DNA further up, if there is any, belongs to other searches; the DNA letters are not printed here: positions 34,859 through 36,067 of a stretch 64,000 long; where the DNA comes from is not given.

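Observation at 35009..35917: Cation diffusion facilitator transporter encoded by a phage, immediately upstream of the alarmone hydrolase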

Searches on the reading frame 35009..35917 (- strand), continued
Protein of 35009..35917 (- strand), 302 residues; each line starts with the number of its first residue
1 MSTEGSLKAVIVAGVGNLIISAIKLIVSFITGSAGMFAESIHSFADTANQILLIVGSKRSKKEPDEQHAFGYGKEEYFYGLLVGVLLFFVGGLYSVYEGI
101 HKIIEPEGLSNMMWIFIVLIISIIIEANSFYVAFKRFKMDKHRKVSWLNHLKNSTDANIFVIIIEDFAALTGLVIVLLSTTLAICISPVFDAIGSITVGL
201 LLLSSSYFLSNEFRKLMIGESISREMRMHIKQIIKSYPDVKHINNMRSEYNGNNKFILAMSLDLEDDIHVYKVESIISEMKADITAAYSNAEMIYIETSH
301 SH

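Call 40: search_solved_structures(query=A2, max_evalue=0.001, show_alignments=5)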
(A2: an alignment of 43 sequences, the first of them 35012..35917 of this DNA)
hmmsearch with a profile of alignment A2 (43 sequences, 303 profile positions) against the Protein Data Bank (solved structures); distinct sequences matched with E-value up to 0.001: 13.
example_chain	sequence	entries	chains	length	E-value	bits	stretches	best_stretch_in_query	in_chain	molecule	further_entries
3h90_A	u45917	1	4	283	1.4e-13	53.7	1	8-292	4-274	Ferrous-iron efflux pump fieF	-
2qfi_A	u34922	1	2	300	1.5e-13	53.7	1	8-292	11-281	Ferrous-iron efflux pump fieF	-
8f6j_B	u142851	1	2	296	8.8e-12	47.9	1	14-293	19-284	Cadmium and zinc efflux pump FieF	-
5vrf_B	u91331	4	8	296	1e-11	47.7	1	14-292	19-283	Cadmium and zinc efflux pump FieF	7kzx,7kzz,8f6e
3j1z_P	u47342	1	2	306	1.1e-11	47.5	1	14-292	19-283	Cation efflux family protein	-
8f6k_A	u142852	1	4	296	1.3e-11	47.4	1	14-293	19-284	Cadmium and zinc efflux pump FieF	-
8f6h_A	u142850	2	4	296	5.4e-11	45.3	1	14-292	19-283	Cadmium and zinc efflux pump FieF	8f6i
8f6f_A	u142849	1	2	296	1.9e-10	43.5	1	14-292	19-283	Cadmium and zinc efflux pump FieF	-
8zb0_A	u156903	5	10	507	3.5e-10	42.6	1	15-125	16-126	Proton-coupled zinc antiporter SLC30A1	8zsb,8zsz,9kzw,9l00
8xm6_B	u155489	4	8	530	4e-10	42.4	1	15-125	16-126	Proton-coupled zinc antiporter SLC30A1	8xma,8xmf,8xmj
8j2g_A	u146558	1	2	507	3.5e-09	39.3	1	15-125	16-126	Proton-coupled zinc antiporter SLC30A1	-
8j7t_A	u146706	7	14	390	6.8e-05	25.3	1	6-118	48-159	Zinc transporter 7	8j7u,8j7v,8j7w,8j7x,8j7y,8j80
9jj3_B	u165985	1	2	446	0.00013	24.3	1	11-123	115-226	Probable proton-coupled zinc antiporter SLC30A4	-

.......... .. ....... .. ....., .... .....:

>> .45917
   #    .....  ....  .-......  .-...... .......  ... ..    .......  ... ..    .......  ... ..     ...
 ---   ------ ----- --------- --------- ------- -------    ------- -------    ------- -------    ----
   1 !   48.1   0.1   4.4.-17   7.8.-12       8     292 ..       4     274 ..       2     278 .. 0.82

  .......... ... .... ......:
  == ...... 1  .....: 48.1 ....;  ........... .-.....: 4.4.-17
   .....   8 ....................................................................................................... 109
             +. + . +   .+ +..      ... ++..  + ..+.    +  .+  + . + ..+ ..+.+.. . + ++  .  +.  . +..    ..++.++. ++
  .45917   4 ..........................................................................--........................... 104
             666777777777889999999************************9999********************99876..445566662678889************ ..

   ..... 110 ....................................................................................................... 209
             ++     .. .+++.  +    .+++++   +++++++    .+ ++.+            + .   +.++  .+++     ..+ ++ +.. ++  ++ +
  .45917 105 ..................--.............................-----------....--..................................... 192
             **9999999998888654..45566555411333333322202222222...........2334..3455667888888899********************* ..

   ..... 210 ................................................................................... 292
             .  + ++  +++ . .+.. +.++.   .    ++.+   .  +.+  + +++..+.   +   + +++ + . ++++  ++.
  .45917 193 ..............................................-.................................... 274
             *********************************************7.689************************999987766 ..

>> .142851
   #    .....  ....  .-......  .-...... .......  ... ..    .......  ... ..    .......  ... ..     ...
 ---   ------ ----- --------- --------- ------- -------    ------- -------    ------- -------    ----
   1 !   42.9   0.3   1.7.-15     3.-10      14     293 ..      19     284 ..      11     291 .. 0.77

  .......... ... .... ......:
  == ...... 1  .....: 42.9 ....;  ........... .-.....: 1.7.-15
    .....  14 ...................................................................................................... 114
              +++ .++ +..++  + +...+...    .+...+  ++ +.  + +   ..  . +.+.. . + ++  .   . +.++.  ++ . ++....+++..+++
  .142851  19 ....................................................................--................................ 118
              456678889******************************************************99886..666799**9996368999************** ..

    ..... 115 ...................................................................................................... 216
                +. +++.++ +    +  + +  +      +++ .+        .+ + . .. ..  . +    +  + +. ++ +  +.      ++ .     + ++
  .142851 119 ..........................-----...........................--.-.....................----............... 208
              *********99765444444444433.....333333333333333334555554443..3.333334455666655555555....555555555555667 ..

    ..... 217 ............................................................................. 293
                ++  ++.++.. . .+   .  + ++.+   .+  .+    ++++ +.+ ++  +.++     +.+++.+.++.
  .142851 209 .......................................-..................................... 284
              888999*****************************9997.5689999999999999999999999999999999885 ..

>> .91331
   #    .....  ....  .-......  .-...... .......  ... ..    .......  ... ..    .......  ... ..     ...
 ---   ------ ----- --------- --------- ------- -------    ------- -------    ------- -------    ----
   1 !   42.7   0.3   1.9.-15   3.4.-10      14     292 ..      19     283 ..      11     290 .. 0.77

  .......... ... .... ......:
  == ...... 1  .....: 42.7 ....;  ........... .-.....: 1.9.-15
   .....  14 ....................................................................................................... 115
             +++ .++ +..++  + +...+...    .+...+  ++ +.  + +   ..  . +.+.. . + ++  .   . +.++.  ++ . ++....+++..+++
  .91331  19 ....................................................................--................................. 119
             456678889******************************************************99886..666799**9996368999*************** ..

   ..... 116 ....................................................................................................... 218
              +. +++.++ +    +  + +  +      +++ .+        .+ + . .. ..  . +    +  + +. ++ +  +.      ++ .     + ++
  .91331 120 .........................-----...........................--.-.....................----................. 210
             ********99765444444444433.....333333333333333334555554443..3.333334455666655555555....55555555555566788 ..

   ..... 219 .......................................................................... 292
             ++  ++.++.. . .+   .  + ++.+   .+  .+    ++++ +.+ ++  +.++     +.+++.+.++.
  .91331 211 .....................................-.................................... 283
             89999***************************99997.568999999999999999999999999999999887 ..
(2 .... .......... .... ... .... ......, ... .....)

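Call 48: find_related_loci(query=A2, collection=viral_contigs, flank=6000)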
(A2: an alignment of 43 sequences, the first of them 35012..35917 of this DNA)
Query A2 (302 aa) in viral_contigs; peptide patterns used: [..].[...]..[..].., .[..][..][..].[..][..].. (x = any residue, [..] = any of these).
34 stretches matched a pattern; 18 encode a relative of the query (tblastn E <= 1e-3); 17 distinct loci.
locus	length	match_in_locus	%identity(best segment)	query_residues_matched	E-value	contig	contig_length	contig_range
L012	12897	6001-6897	53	1-301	1e-100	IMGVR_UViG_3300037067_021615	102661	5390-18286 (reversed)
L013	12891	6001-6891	54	1-298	3e-99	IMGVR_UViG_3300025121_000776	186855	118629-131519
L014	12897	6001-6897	52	1-301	9e-100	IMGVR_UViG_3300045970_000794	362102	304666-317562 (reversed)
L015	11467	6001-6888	48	1-299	8e-90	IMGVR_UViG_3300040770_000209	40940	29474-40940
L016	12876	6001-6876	52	3-297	6e-87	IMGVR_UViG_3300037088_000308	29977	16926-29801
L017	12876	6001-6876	52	3-297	6e-87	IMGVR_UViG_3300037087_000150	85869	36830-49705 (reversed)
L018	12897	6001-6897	52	1-302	1e-86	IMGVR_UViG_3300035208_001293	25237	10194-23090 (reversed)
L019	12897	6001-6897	52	1-302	1e-86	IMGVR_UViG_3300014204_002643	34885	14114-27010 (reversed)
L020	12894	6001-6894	50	1-301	8e-85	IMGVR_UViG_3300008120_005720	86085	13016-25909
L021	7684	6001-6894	50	1-301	8e-85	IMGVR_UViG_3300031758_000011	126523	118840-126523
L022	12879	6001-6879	49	2-297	2e-82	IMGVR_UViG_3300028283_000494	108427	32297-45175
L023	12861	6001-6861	47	1-290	2e-80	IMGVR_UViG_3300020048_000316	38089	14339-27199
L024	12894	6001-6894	46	1-301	1e-76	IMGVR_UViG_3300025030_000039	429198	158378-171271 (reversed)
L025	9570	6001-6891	46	1-300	4e-71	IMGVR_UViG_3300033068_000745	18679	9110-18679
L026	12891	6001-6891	54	1-301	1e-104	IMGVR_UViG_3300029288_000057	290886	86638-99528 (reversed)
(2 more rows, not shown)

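Call 53: find_related_loci(query=A2, collection=genome_contigs, flank=3000)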
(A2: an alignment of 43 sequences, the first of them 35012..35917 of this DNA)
Query A2 (302 aa) in genome_contigs; peptide patterns used: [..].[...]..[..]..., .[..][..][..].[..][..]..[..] (x = any residue, [..] = any of these).
600 stretches matched a pattern (row limit reached: there are more); 583 encode a relative of the query (tblastn E <= 1e-3); the best 80 are kept; 80 distinct loci.
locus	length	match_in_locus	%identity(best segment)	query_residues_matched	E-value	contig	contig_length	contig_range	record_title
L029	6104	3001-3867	57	6-297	1e-105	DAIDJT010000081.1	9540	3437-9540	MAG TPA_asm: Bacteroidales bacterium isolate clean389 NODE_81_length_9540_cov_2.185142, whole genome shotgun sequence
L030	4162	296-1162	57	6-297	7e-105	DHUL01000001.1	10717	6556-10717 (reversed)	MAG TPA_asm: Bacteroidales bacterium UBA5235 UBA5235_contig_34118, whole genome shotgun sequence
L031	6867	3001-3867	58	6-297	1e-104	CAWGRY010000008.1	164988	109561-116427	MAG: uncultured Bacteroidales bacterium isolate MFD05942.bin.1.444 genome assembly, contig: contig_4896, whole genome sh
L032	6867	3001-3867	57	6-297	1e-104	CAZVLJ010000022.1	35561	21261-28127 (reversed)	MAG TPA_asm: uncultured Rikenella sp. isolate SRP192927_co6_345 genome assembly, contig: NODE_2029_length_35561_cov_17.2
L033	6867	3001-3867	55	6-297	3e-102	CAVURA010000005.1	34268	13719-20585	MAG: uncultured Bacteroidales bacterium isolate MFD01299.bin.1.197 genome assembly, contig: contig_130683, whole genome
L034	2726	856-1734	56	6-301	4e-105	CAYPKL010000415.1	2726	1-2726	MAG TPA_asm: uncultured Rikenellaceae bacterium isolate binchicken_co255_353 genome assembly, contig: k141_1124001, whol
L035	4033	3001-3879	53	6-301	4e-100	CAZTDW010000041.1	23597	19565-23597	MAG TPA_asm: uncultured Rikenellaceae bacterium isolate binchicken_co22_24 genome assembly, contig: NODE_2275_length_235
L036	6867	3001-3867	53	6-297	3e-100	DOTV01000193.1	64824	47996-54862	MAG TPA_asm: Bacteroidales bacterium isolate UBA10805 contig_18769, whole genome shotgun sequence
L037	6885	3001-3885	54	1-297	5e-100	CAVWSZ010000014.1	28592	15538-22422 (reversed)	MAG: uncultured Bacteroidales bacterium isolate MFD01299.bin.2.84 genome assembly, contig: contig_60155, whole genome sh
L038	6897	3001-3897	52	1-301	1e-99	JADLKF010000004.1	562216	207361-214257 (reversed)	MAG: Lentimicrobiaceae bacterium isolate DFE_LEN c_000000000253, whole genome shotgun sequence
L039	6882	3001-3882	53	6-302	1e-99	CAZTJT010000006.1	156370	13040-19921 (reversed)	MAG TPA_asm: uncultured Rikenellaceae bacterium isolate binchicken_co7_100 genome assembly, contig: NODE_139_length_1563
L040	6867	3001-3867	53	6-297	8e-98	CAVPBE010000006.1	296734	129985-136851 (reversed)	MAG: uncultured Bacteroidales bacterium isolate MFD00032.bin.1.235 genome assembly, contig: contig_91203, whole genome s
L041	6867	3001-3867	55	6-297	2e-100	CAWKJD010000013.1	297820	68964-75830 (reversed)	MAG: uncultured Bacteroidales bacterium isolate MFD01872.bin.1.312 genome assembly, contig: contig_49503, whole genome s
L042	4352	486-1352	52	6-297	3e-95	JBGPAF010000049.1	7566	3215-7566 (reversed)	MAG: Bacteroidia bacterium isolate OBJ_0618_130150_135 k141_7787072_length_7566_cov_8.0000, whole genome shotgun sequenc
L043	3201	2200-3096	53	1-301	1e-96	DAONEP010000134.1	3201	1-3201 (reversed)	MAG TPA_asm: Bacteroidales bacterium isolate AMR_MDS_3866 NODE_37612_length_3201_cov_20.335029, whole genome shotgun seq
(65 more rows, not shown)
